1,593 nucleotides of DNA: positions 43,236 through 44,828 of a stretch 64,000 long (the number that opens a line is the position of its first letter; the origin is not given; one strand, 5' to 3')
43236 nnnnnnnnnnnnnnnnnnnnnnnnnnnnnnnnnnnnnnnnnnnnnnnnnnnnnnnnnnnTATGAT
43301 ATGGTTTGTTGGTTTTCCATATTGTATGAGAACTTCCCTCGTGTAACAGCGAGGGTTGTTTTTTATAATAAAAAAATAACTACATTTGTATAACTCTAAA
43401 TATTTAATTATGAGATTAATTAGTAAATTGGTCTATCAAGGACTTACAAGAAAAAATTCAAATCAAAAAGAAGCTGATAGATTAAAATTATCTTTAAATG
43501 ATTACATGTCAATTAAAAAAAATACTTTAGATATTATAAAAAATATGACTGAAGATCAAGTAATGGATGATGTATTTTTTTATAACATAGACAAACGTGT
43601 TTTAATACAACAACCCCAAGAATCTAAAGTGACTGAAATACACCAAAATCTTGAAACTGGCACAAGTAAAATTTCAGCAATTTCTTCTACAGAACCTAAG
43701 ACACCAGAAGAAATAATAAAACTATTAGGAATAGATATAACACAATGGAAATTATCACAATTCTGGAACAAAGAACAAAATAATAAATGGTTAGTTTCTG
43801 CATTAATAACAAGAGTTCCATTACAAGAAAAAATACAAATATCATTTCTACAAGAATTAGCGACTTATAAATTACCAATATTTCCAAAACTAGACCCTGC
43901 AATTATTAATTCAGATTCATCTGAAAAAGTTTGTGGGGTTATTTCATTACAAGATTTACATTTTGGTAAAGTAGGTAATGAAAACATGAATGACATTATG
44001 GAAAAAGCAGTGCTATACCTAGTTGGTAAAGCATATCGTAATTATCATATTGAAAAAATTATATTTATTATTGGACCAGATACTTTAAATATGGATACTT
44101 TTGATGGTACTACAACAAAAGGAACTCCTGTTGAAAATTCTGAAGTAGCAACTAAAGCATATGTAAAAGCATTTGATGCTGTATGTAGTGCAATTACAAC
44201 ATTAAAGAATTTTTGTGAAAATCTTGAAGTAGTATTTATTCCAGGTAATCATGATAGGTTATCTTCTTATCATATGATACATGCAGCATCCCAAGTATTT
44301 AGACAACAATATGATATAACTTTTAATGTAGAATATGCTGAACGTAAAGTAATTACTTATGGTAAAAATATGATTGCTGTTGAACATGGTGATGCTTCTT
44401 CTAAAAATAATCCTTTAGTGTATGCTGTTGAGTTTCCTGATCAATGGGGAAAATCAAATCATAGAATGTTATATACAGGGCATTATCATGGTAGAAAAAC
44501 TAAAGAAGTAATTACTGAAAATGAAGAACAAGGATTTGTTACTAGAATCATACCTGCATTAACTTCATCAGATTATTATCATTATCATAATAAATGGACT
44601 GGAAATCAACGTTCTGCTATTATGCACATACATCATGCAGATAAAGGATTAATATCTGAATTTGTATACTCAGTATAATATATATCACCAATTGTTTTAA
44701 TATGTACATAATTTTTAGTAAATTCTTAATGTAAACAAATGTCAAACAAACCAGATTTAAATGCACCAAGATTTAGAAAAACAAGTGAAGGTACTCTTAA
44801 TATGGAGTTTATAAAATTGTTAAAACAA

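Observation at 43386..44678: A calcineurin-like metallophosphoesterase is encoded in the middle of the fiber/baseplate gene cluster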

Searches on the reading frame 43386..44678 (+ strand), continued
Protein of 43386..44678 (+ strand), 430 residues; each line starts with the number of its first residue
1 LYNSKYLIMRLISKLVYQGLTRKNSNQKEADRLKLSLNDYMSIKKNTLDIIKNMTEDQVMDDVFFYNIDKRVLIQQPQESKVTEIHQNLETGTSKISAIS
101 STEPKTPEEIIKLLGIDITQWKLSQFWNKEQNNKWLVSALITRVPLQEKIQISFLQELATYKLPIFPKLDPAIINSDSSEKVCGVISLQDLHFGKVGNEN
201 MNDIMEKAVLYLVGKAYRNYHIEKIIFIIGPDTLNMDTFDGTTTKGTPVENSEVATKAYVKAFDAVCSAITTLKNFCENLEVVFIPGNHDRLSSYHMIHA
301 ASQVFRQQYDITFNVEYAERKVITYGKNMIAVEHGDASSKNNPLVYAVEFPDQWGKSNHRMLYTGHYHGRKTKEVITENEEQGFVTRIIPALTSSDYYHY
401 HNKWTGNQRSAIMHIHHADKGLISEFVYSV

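Call 89: search_solved_structures(query=A2, max_evalue=10, show_alignments=2)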
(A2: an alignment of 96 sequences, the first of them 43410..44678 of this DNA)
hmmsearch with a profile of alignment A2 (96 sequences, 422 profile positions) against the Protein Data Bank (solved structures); distinct sequences matched with E-value up to 10: 17.
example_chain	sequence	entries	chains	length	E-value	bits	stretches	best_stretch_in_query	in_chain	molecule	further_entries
4o24_A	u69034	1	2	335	0.0029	19.7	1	162-227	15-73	Exonuclease, putative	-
2q8u_A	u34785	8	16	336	0.0029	19.7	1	161-227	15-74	Exonuclease, putative | Nuclease SbcCD subunit D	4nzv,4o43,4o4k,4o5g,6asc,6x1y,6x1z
9bh5_Cd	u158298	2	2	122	0.014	17.5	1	51-138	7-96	Large ribosomal subunit protein eL31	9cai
3qg5_C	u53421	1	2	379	0.014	17.5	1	167-227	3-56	Mre11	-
2crq_A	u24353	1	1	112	0.18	13.9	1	93-170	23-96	mitochondrial translational initiation factor 3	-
1ii7_A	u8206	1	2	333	0.45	12.5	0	169-234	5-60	Mre11 nuclease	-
5ydk_A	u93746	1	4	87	0.54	12.3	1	34-98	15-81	E3 ubiquitin-protein ligase RNF168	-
2p6j_A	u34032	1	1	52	0.59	12.1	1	2-46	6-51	designed engrailed homeodomain variant UVF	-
3thn_A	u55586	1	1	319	0.72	11.8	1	167-227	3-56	Exonuclease, putative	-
3tho_B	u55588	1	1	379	0.99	11.4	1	167-227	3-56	Exonuclease, putative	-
9ipu_L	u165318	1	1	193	1.2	11.1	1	33-98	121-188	E3 ubiquitin-protein ligase RNF168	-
4hd0_A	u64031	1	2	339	1.2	11.1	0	162-231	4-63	DNA double-strand break repair protein Mre11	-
6nvo_A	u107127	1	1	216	1.3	11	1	262-282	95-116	Nuclease MPE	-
6nvp_A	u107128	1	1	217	1.3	11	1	262-282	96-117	Nuclease MPE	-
5xis_A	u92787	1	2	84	2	10.4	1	33-97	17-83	E3 ubiquitin-protein ligase RNF168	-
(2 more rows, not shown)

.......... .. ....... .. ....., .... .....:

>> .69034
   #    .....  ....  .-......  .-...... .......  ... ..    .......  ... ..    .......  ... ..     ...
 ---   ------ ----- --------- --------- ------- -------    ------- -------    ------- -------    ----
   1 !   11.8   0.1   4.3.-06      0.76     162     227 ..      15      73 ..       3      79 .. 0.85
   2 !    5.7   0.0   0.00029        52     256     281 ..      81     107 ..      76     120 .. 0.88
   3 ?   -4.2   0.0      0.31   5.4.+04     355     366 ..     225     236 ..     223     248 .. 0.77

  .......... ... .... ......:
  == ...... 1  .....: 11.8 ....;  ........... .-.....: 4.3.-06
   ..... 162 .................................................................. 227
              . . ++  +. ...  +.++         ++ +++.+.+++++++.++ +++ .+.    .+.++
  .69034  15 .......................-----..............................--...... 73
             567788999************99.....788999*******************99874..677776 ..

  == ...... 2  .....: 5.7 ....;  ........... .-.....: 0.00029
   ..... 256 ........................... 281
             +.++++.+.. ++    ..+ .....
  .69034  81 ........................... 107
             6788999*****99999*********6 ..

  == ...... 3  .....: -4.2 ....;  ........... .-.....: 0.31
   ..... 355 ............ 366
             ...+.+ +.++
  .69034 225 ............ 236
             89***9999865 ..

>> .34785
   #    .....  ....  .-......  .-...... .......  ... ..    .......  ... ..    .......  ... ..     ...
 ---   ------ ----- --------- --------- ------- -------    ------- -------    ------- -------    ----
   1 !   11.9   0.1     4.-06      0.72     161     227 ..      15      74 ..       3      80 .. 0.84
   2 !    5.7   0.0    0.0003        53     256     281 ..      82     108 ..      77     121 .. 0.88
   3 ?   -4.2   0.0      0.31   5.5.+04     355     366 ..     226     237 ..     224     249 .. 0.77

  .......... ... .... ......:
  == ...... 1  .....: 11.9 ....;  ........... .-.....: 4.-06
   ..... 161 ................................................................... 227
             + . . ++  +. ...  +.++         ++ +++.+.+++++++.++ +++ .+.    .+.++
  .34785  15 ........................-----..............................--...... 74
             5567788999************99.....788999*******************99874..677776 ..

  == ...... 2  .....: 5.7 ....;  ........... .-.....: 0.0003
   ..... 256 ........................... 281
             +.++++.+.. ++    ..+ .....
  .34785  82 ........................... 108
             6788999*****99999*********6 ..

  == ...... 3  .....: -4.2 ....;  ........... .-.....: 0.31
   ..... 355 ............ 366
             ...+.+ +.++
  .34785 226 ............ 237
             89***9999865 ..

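Call 98: fold_search(model_id=the predicted structure, library=viral)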
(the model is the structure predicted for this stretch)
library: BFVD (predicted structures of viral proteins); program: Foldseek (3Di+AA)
matches with E <= 10: 1379; with E <= 0.001: 47
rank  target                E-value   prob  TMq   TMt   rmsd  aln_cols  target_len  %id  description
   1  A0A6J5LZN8            2.4e-28  1.00  0.57  0.52  17.6       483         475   22  Uncharacterized protein [uncultured Caudovirales phage]
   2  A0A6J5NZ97            2.1e-23  1.00  0.57  0.58  17.9       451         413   21  Uncharacterized protein [uncultured Caudovirales phage]
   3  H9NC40                5.0e-21  1.00  0.55  0.56  11.7       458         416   19  (no name in the UniProt tables at hand)
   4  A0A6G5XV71            1.0e-20  1.00  0.50  0.42  25.9       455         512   18  (no name in the UniProt tables at hand)
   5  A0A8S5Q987            1.1e-20  1.00  0.51  0.53  13.1       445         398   18  DNA polymerase II small subunit [Siphoviridae sp. ctfR912]
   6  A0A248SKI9            1.0e-19  1.00  0.56  0.50  17.5       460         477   17  (no name in the UniProt tables at hand)
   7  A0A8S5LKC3            2.0e-19  1.00  0.48  0.52  23.0       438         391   16  DNA polymerase II small subunit [Siphoviridae sp. ctcPV5]
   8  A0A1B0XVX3            7.8e-18  1.00  0.59  0.76   7.1       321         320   16  Calcineurin-like phosphoesterase domain-containing protein [Campylobacter phage PC5]
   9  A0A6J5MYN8            3.5e-16  1.00  0.46  0.44  20.7       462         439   11  Uncharacterized protein [uncultured Caudovirales phage]
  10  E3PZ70                2.6e-15  1.00  0.51  0.55  17.5       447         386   13  Uncharacterized protein [Roseovarius sp. 217 phage 1]
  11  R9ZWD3                8.1e-15  1.00  0.55  0.48   4.1       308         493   19  Uncharacterized protein [Cellulophaga phage phi19:3]
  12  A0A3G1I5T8            1.9e-13  1.00  0.45  0.53  11.4       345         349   18  (no name in the UniProt tables at hand)
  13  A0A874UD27            2.2e-13  1.00  0.48  0.59   7.6       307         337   18  (no name in the UniProt tables at hand)
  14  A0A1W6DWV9            2.1e-12  1.00  0.49  0.75   4.4       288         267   15  (no name in the UniProt tables at hand)
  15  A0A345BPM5            8.8e-12  1.00  0.49  0.54  14.1       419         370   12  (no name in the UniProt tables at hand)
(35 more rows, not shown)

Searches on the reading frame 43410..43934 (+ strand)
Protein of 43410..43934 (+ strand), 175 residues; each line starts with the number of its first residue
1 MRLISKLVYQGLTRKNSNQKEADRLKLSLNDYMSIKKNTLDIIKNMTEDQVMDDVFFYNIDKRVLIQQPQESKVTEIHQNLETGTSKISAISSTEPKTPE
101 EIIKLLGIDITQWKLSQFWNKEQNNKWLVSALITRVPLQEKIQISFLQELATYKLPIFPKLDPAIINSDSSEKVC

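Call 76: predict_structure(alignment_id=A3)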
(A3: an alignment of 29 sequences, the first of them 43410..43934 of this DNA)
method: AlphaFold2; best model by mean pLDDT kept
length: 175 residues; sequences in the alignment: 29
mean_pLDDT: 78.7   pTM: 0.40
mean pLDDT of the five models: 78.7, 76.7, 76.5, 75.3, 74.4
residues with pLDDT >= 90: 9; 70-90: 133; 50-70: 24; < 50: 9
segments of 3 or more residues with pLDDT < 50: 68-72, 172-175
pLDDT, mean of each block of 10 residues (from residue 1): 85 85 88 89 82 86 64 64 82 85 85 87 87 81 71 75 58 48
secondary structure, 60 per line:
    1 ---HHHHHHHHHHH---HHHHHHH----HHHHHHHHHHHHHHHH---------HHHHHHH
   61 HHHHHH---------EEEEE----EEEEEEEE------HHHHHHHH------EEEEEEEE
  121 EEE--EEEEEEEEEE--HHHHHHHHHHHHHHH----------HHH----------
elements in order: H4-14 H18-24 H29-44 H54-66 E76-80 E85-92 H99-106 E113-123 E126-135 H138-152
